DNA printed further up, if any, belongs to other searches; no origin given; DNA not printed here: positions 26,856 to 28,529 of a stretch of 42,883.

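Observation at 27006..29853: Candidate uncharacterised RT-based defence module: 2TM/helical-repeat protein translationally coupled to a UG/Abi-style reverse transcriptase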

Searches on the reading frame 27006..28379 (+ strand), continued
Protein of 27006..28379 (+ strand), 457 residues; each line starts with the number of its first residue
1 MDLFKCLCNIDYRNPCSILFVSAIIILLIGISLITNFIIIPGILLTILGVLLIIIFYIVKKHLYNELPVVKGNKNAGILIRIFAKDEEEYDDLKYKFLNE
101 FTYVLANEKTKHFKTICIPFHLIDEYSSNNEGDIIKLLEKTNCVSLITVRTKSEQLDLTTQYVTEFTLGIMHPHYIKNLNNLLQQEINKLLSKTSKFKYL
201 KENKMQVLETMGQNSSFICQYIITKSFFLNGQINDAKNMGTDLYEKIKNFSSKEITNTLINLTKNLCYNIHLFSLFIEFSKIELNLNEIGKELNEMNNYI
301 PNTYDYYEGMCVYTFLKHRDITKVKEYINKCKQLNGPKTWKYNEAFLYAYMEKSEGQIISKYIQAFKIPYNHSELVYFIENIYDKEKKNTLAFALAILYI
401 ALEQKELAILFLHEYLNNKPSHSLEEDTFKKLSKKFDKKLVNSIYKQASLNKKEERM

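Call 62: fold_search(model_id=the predicted structure, library=pdb)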
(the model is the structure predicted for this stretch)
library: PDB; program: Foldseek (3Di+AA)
matches with E <= 10: 920; with E <= 0.001: 0
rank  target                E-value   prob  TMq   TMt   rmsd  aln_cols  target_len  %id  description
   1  9gaw_J                4.2e-03  0.95  0.15  0.14  17.4       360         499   13  High-resolution structure of the Anaphase-promoting complex/cyclosome (APC/C) bound to co-activator Cdh1 (released 2024-08-14)
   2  6voa_E                6.2e-03  0.95  0.15  0.17  16.8       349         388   11  Cryo-EM structure of the BBSome-ARL6 complex (released 2020-06-24)
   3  6swu_A                6.8e-03  0.98  0.16  0.23  13.8       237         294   10  Crystal structure of the TPR domain of KLC1 in complex with an engineered high-affinity cargo peptide. (released 2020-09-30)
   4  3sf4_A                6.8e-03  0.91  0.15  0.19  17.8       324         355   10  Crystal structure of the complex between the conserved cell polarity proteins Inscuteable and LGN (released 2011-11-23)
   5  9qhb                  7.1e-03  0.99  0.17  0.25  14.3       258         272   12  Crystal structure of 16-repeat CTPR protein with eliminated coordination sites (released 2025-10-22)
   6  9qhc_B                8.6e-03  0.99  0.18  0.26  14.3       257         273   13  Crystal structure of 8-repeat CTPR protein with eliminated coordination sites (released 2025-10-22)
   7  6swu_D                9.4e-03  0.98  0.16  0.24  13.9       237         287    9  Crystal structure of the TPR domain of KLC1 in complex with an engineered high-affinity cargo peptide. (released 2020-09-30)
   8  3sf4_B                9.4e-03  0.90  0.15  0.19  17.8       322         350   10  Crystal structure of the complex between the conserved cell polarity proteins Inscuteable and LGN (released 2011-11-23)
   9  6q6g_J                9.8e-03  0.94  0.17  0.16  16.4       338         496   13  Cryo-EM structure of the APC/C-Cdc20-Cdk2-cyclinA2-Cks2 complex, the D1 box class (released 2019-09-11)
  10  6vbv_4                1.1e-02  0.98  0.19  0.22  14.9       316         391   11  Structure of the bovine BBSome:ARL6:GTP complex (released 2020-01-29)
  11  6vbu_4                1.2e-02  0.98  0.19  0.22  14.9       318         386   10  Structure of the bovine BBSome complex (released 2020-01-29)
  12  9qhc_A                1.3e-02  0.98  0.20  0.28  15.7       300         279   12  Crystal structure of 8-repeat CTPR protein with eliminated coordination sites (released 2025-10-22)
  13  6eou                  1.4e-02  0.97  0.20  0.24  14.6       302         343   12  O-GlcNAc transferase TPR domain with the intellectual disability associated mutation L254F (released 2018-05-09)
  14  5l9u_F                1.4e-02  0.93  0.17  0.16  15.9       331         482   13  Model of human Anaphase-promoting complex/Cyclosome (APC/C-CDH1) with a cross linked Ubiquitin variant-substrate-UBE2C (released 2016-09-14)
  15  6xt9_D                1.7e-02  0.84  0.15  0.17  16.8       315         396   12  Subunits BBS 1,4,8,9,18 of the human BBSome complex (released 2020-01-29)
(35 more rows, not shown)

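Call 64: search_dna_similar(query=window:27006-28379:+, collection=plasmids, mode=protein, max_evalue=0.001, max_rows=20)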
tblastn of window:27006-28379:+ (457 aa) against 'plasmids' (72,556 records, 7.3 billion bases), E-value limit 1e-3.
No match.

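Call 65: search_dna_similar(query=window:27006-28379:+, collection=phages, mode=protein, max_evalue=0.001, max_rows=20)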
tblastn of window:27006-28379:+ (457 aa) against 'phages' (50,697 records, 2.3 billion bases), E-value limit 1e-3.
No match.

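Call 67: predict_structure(alignment_id=A3)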
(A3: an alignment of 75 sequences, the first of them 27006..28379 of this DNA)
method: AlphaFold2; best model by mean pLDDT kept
length: 457 residues; sequences in the alignment: 75
mean_pLDDT: 93.6   pTM: 0.87
mean pLDDT of the five models: 93.6, 92.6, 92.5, 92.1, 91.1
residues with pLDDT >= 90: 381; 70-90: 72; 50-70: 4; < 50: 0
segments of 3 or more residues with pLDDT < 50: none
pLDDT, mean of each block of 10 residues (from residue 1): 74 86 88 81 89 92 95 88 97 96 85 92 96 96 96 94 95 94 94 94 95 94 95 95 94 82 97 97 97 98 98 98 99 97 98 98 98 97 98 98 97 97 96 96 94 73
secondary structure, 60 per line:
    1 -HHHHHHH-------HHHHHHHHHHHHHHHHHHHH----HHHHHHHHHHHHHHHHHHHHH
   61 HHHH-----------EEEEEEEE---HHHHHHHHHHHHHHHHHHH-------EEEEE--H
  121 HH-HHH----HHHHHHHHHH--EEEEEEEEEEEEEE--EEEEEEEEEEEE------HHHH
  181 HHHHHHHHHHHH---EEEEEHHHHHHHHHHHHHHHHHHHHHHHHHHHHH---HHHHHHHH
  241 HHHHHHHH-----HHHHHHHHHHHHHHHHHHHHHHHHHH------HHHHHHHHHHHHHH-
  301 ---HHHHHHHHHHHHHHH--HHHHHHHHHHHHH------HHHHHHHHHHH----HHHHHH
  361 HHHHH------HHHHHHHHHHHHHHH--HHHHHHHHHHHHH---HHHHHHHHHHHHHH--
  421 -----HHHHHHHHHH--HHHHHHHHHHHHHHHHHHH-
elements in order: H2-8 H16-35 H40-64 E76-83 H87-105 E113-117 H131-140 E143-156 E159-170 H177-192 E196-200 H201-229 H233-248 H254-279 H286-299 H304-318 H321-333 H340-350 H355-365 H372-386 H389-401 H405-418 H426-435 H438-456

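Call 72: fold_search(model_id=the predicted structure, library=pdb)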
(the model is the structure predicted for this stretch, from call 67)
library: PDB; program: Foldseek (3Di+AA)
matches with E <= 10: 1096; with E <= 0.001: 0
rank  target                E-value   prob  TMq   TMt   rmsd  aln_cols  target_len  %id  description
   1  8a3t_K                3.6e-03  0.99  0.20  0.18  18.5       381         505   13  S. cerevisiae APC/C-Cdh1 complex (released 2022-08-31)
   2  6xt9_D                3.8e-03  0.99  0.20  0.22  13.9       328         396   14  Subunits BBS 1,4,8,9,18 of the human BBSome complex (released 2020-01-29)
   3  1w3b_B                4.1e-03  1.00  0.26  0.31  12.1       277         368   10  The superhelical TPR domain of O-linked GlcNAc transferase reveals structural similarities to importin alpha. (released 2004-09-09)
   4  8dth_B                4.3e-03  1.00  0.25  0.18  13.2       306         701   11  Cryo-EM structure of Arabidopsis SPY alternative conformation 2 (released 2023-03-08)
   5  9qhc_A                4.5e-03  1.00  0.26  0.38  13.3       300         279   12  Crystal structure of 8-repeat CTPR protein with eliminated coordination sites (released 2025-10-22)
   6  6vbu_4                5.4e-03  1.00  0.26  0.29  13.1       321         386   10  Structure of the bovine BBSome complex (released 2020-01-29)
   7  6voa_E                6.2e-03  1.00  0.20  0.23  13.6       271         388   12  Cryo-EM structure of the BBSome-ARL6 complex (released 2020-06-24)
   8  5l9u_F                6.2e-03  0.99  0.19  0.18  15.5       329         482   14  Model of human Anaphase-promoting complex/Cyclosome (APC/C-CDH1) with a cross linked Ubiquitin variant-substrate-UBE2C (released 2016-09-14)
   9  9qhc_B                6.5e-03  1.00  0.24  0.37  12.4       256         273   12  Crystal structure of 8-repeat CTPR protein with eliminated coordination sites (released 2025-10-22)
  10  1w3b_A                6.8e-03  1.00  0.27  0.31  12.3       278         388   11  The superhelical TPR domain of O-linked GlcNAc transferase reveals structural similarities to importin alpha. (released 2004-09-09)
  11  8chy                  7.1e-03  1.00  0.26  0.39  12.9       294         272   13  Crystal structure of an 8-repeat consensus TPR superhelix with Zinc. (released 2024-02-21)
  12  6vbv_4                7.1e-03  1.00  0.20  0.23  13.6       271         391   12  Structure of the bovine BBSome:ARL6:GTP complex (released 2020-01-29)
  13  7yea_A                7.4e-03  1.00  0.25  0.13  13.4       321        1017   12  Human O-GlcNAc transferase Dimer (released 2023-07-12)
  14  6eou                  7.8e-03  1.00  0.25  0.32  12.4       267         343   12  O-GlcNAc transferase TPR domain with the intellectual disability associated mutation L254F (released 2018-05-09)
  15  7yeh_A                7.8e-03  1.00  0.25  0.13  12.8       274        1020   12  Cryo-EM structure of human OGT-OGA complex (released 2023-07-12)
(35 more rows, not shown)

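Call 74: search_solved_structures(query=A3, max_evalue=1)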
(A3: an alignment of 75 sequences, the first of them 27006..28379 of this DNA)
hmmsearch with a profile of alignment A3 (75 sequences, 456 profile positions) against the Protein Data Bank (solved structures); distinct sequences matched with E-value up to 1: 45.
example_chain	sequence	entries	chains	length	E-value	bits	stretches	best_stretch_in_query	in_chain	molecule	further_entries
8bu0_A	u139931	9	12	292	0.02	16.8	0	381-433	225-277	Consensus tetratricopeptide repeat protein | Crystal structure of an 8-repeat consensus TPR superhelix with Zinc. | Monomer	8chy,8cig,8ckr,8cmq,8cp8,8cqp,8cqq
1na3_A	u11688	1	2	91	0.026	16.4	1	380-442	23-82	designed protein CTPR2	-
6ew2_A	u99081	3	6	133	0.041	15.8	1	81-140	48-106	Myelin P2 protein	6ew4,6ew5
4r7s_A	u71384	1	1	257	0.068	15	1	392-449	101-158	Tetratricopeptide repeat protein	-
4a1h_A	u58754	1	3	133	0.083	14.8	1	79-140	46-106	MYELIN P2 PROTEIN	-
5n4m_A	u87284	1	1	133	0.093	14.6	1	79-140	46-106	Myelin P2 protein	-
6xvy_B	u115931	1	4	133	0.1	14.5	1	81-140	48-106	Myelin P2 protein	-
4rg6_A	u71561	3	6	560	0.12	14.3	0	393-432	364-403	Cell division cycle protein 27 homolog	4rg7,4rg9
6xvq_A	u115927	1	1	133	0.13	14.1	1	82-140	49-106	Myelin P2 protein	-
6xuw_A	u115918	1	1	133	0.13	14.1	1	82-140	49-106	Myelin P2 protein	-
1na0_A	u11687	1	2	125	0.13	14.1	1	381-442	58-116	designed protein CTPR3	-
6xvr_A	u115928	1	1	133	0.13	14.1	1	81-140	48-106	Myelin P2 protein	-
6xua_B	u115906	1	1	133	0.14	14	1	81-140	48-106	Myelin P2 protein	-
2wut_A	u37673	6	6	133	0.14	14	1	81-140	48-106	MYELIN P2 PROTEIN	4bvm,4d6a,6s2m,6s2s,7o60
6xu9_A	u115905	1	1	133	0.14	14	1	81-140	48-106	Myelin P2 protein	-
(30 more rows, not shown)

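Call 78: search_protein_families(library=padloc, alignment_id=A4, max_evalue=0.00001)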
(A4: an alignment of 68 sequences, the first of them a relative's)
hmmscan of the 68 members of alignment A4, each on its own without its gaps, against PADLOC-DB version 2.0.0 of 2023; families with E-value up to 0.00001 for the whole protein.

A. member 1, L001:77-1261:- (394 aa): 0 families

B. families by the number of members that match (of 68 scanned): 187 families (the first 25 are shown)
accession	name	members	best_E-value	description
PDLC02707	PbeA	2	5.3e-32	PbeA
PDLC02864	DpdF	1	2.2e-250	DpdF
PDLC02861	DpdF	1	1.7e-243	DpdF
PDLC02870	DpdF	1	2.7e-146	DpdF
PDLC03047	REase_I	1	1.6e-133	Type I restriction enzyme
PDLC04945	PDC-S18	1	3.8e-110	-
PDLC04836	PDC-S04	1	5.4e-104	-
PDLC03928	PsyrT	1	4.2e-99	-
PDLC04925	PDC-S14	1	1e-91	-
PDLC02335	AbiLi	1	7.4e-91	AbiLi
PDLC02865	DpdF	1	4.1e-90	DpdF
PDLC03272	MTase_II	1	1.2e-89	Type II methyltransferase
PDLC04923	PDC-S14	1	4e-74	-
PDLC03476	REase_II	1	4.7e-68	Type II restriction enzyme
PDLC04946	PDC-S18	1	1.4e-59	-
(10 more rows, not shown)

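Call 79: search_protein_families(library=pfam, alignment_id=A4, max_evalue=0.00001)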
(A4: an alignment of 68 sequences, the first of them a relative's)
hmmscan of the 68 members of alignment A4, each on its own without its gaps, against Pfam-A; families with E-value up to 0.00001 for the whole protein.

A. member 1, L001:77-1261:- (394 aa): 1 family
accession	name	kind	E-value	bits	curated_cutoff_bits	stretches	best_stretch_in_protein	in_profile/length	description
PF01076.25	Mob_Pre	-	8.2e-46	156.7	25.5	1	1-205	1-196/196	Plasmid recombination enzyme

B. families by the number of members that match (of 68 scanned): 58 families (the first 25 are shown)
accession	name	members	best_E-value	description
PF02540.23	NAD_synthase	2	1.8e-79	NAD synthase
PF00270.35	DEAD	2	1.6e-27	DEAD/DEAH box helicase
PF00271.37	Helicase_C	2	4.7e-22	Helicase conserved C-terminal domain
PF01039.27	Carboxyl_trans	1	2.4e-198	Carboxyl transferase domain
PF01715.23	IPPT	1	1.4e-91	IPP transferase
PF00926.24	DHBP_synthase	1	2.2e-84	3,4-dihydroxy-2-butanone 4-phosphate synthase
PF00925.25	GTP_cyclohydro2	1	1.2e-76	GTP cyclohydrolase II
PF00145.23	DNA_methylase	1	3e-68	C-5 cytosine-specific DNA methylase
PF20505.3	DUF6731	1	2.7e-53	Family of unknown function (DUF6731)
PF00266.25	Aminotran_5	1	3.2e-51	Aminotransferase class-V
PF00160.26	Pro_isomerase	1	1.2e-48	Cyclophilin type peptidyl-prolyl cis-trans isomerase/CLD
PF00677.23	Lum_binding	1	1.2e-47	Lumazine binding domain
PF01076.25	Mob_Pre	1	8.2e-46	Plasmid recombination enzyme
PF04851.21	ResIII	1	4.1e-43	Type III restriction enzyme, res subunit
PF13707.11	RloB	1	1.2e-40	RloB-like protein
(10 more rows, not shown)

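Call 85: find_encoding_contigs(protein=P0001, flank=6000, max_places=6)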
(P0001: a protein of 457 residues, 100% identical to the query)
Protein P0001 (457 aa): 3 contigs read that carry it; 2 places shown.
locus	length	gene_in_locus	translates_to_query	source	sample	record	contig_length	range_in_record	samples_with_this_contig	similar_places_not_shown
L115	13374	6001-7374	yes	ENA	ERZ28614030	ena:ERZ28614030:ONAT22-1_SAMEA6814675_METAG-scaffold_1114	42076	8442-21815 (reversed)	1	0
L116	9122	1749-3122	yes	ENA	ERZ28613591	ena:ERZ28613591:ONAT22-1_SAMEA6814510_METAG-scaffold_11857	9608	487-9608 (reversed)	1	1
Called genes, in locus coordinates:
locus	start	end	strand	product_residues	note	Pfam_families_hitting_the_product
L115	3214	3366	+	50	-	-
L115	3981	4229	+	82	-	-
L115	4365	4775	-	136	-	PF13304:AAA_21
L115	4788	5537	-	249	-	PF13304:AAA_21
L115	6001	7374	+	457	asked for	-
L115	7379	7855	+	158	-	-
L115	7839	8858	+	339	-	PF00078:RVT_1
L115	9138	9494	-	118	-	-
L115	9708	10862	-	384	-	PF00037:Fer4 (faint), PF12797:Fer4_2 (faint), PF12837:Fer4_6 (faint), PF12838:Fer4_7, PF13187:Fer4_9 (weak), PF14697:Fer4_21, PF04432:FrhB_FdhB_C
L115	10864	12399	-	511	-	PF01943:Polysacc_synt, PF13440:Polysacc_synt_3, PF03023:MurJ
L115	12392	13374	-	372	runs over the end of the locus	PF04230:PS_pyruv_trans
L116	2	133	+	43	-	?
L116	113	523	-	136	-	PF13304:AAA_21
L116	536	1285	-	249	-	PF13304:AAA_21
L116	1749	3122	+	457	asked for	-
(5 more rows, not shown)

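Call 86: list_cluster_members(proteins=[P0001, P0007])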
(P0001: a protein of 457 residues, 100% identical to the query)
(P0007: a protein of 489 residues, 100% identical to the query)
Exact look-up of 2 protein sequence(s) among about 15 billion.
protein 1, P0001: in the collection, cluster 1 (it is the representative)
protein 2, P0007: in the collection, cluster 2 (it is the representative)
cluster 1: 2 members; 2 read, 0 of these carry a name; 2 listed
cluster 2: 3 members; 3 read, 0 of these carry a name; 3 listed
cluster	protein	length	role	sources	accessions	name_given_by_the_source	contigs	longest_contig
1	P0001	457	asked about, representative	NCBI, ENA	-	-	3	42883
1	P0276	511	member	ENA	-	-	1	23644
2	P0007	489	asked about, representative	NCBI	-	-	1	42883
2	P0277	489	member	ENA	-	-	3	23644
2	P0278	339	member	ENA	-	-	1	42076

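Call 90: fold_search(model_id=the predicted structure, library=viral)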
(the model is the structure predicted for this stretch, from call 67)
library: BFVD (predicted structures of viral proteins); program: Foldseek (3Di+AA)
matches with E <= 10: 437; with E <= 0.001: 0
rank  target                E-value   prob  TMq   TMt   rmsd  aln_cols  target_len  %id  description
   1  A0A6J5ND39            2.4e-03  0.94  0.18  0.11  20.1       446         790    8  Glycosyltransferase, DXD sugar-binding motif [uncultured Caudovirales phage]
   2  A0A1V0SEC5            2.5e-03  0.96  0.20  0.09  20.0       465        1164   11  Glycosyltransferase family 2 [Indivirus ILV1]
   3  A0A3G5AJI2            3.0e-03  0.97  0.21  0.20  20.1       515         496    9  Glycosyltransferase [Solivirus sp.]
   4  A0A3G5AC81            6.0e-03  0.96  0.14  0.19  14.9       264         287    9  Putative alpha-soluble NSF attachment protein-like [Hyperionvirus sp.]
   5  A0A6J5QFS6            6.8e-03  0.98  0.25  0.22  19.2       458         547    8  Glycosyltransferase 2-like [uncultured Caudovirales phage]
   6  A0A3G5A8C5            6.8e-03  0.97  0.14  0.19  15.2       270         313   15  Gamma-soluble NSF attachment protein [Homavirus sp.]
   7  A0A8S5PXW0            7.5e-03  0.96  0.22  0.25  20.1       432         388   12  Glycosyltransferase [Myoviridae sp. ctgsk7]
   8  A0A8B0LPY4            1.1e-02  1.00  0.22  0.36  18.1       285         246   13  Tetratricopeptide repeat protein [uncultured archaeal virus]
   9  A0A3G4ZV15            1.2e-02  1.00  0.25  0.37  12.7       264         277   12  Sel1 repeat family protein [Edafosvirus sp.]
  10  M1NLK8                1.2e-02  0.91  0.16  0.19  17.0       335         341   13  Repeat protein [Moumouvirus goulette]
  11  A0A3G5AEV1            1.3e-02  1.00  0.29  0.27  12.5       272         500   13  Uncharacterized protein [Hyperionvirus sp.]
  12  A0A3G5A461            1.4e-02  0.82  0.19  0.19  19.0       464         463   10  RING-type domain-containing protein [Harvfovirus sp.]
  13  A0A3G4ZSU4            1.9e-02  0.99  0.25  0.35  12.8       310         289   14  Tetratricopeptide repeat protein [Edafosvirus sp.]
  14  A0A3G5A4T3            2.0e-02  0.97  0.22  0.18  19.4       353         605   12  RING-type domain-containing protein [Harvfovirus sp.]
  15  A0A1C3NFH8            2.0e-02  0.66  0.18  0.20  20.1       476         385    9  (no name in the UniProt tables at hand)
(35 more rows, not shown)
